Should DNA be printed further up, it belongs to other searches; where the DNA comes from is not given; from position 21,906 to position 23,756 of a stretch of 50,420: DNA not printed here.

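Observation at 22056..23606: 516-aa protein: AbiV/HEPN-like N-terminal domain fused to a ~270-aa domain of unknown type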

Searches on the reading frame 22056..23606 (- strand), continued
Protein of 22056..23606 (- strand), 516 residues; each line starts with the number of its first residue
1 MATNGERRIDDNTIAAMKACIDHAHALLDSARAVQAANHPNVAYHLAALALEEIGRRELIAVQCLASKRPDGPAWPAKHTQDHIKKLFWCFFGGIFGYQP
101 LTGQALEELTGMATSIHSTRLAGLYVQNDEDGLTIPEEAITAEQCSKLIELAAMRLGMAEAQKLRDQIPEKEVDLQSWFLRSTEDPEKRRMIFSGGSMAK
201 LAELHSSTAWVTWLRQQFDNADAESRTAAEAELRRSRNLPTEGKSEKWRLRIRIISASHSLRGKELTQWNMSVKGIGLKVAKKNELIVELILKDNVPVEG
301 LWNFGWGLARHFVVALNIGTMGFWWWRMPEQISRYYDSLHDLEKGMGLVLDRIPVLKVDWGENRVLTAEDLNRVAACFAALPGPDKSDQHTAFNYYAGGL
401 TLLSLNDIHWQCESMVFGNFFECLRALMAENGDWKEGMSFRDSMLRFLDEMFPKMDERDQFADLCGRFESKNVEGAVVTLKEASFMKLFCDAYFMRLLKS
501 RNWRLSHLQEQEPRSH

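Call 78: search_protein_families(library=padloc, alignment_id=A5, max_evalue=0.00001)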
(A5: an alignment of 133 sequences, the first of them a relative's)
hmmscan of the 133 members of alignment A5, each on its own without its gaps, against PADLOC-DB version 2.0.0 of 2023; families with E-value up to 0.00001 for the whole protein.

A. member 1, L001:3078-4229:+ (384 aa): 0 families

B. families by the number of members that match (of 133 scanned): 128 families (the first 25 are shown)
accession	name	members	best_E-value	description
PDLC04140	mad8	2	1.8e-17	mads_8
PDLC03802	RTasHel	1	4.5e-117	DRT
PDLC00114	GajB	1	3.9e-103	UrvD helicase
PDLC00132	GajB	1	1.8e-93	UrvD helicase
PDLC04109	PD-T7-4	1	5.5e-89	-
PDLC00117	GajB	1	9.2e-76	UrvD helicase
PDLC01043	CorA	1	8.7e-55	CorA-like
PDLC03209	mREase_II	1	1.3e-52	Type II methyl-directed restriction enzyme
PDLC00127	GajB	1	2.2e-52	UrvD helicase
PDLC00103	GajB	1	1.2e-51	UrvD helicase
PDLC00121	GajB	1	2.3e-48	UrvD helicase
PDLC00130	GajB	1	6.3e-46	UrvD helicase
PDLC00107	GajB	1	5.4e-43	UrvD helicase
PDLC00123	GajB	1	1.1e-42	UrvD helicase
PDLC00119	GajB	1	8.2e-39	UrvD helicase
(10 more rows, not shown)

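Call 79: search_protein_families(library=pfam, alignment_id=A5, max_evalue=0.00001)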
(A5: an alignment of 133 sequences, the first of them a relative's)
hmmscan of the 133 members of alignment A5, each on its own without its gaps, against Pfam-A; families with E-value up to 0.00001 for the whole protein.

A. member 1, L001:3078-4229:+ (384 aa): 0 families

B. families by the number of members that match (of 133 scanned): 95 families (the first 25 are shown)
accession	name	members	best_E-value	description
PF13701.12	DDE_Tnp_1_4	2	5.5e-150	Transposase DDE domain group 1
PF00580.27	UvrD-helicase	2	1.2e-90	UvrD/REP helicase N-terminal domain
PF05119.17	Terminase_4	2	1.1e-24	Phage terminase, small subunit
PF00589.27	Phage_integrase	2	2.6e-17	Phage integrase family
PF04851.21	ResIII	2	2.7e-09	Type III restriction enzyme, res subunit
PF25183.1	OMP_b-brl_4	1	2.6e-163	Outer membrane beta barrel domain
PF02867.20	Ribonuc_red_lgC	1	7.9e-121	Ribonucleotide reductase, barrel domain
PF13872.12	AAA_34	1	2e-115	P-loop containing NTP hydrolase pore-1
PF08238.18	Sel1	1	9.3e-94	Sel1 repeat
PF13871.12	Helicase_C_4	1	1e-80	C-terminal domain on Strawberry notch homologue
PF01301.25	Glyco_hydro_35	1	1.3e-74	Glycosyl hydrolases family 35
PF13361.12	UvrD_C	1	2.3e-67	UvrD-like helicase C-terminal domain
PF13378.12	MR_MLE_C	1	3.2e-65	Enolase C-terminal domain-like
PF00742.24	Homoserine_dh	1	2.3e-57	Homoserine dehydrogenase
PF01256.23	Carb_kinase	1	5.6e-56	NAD(P)H-hydrate dehydratase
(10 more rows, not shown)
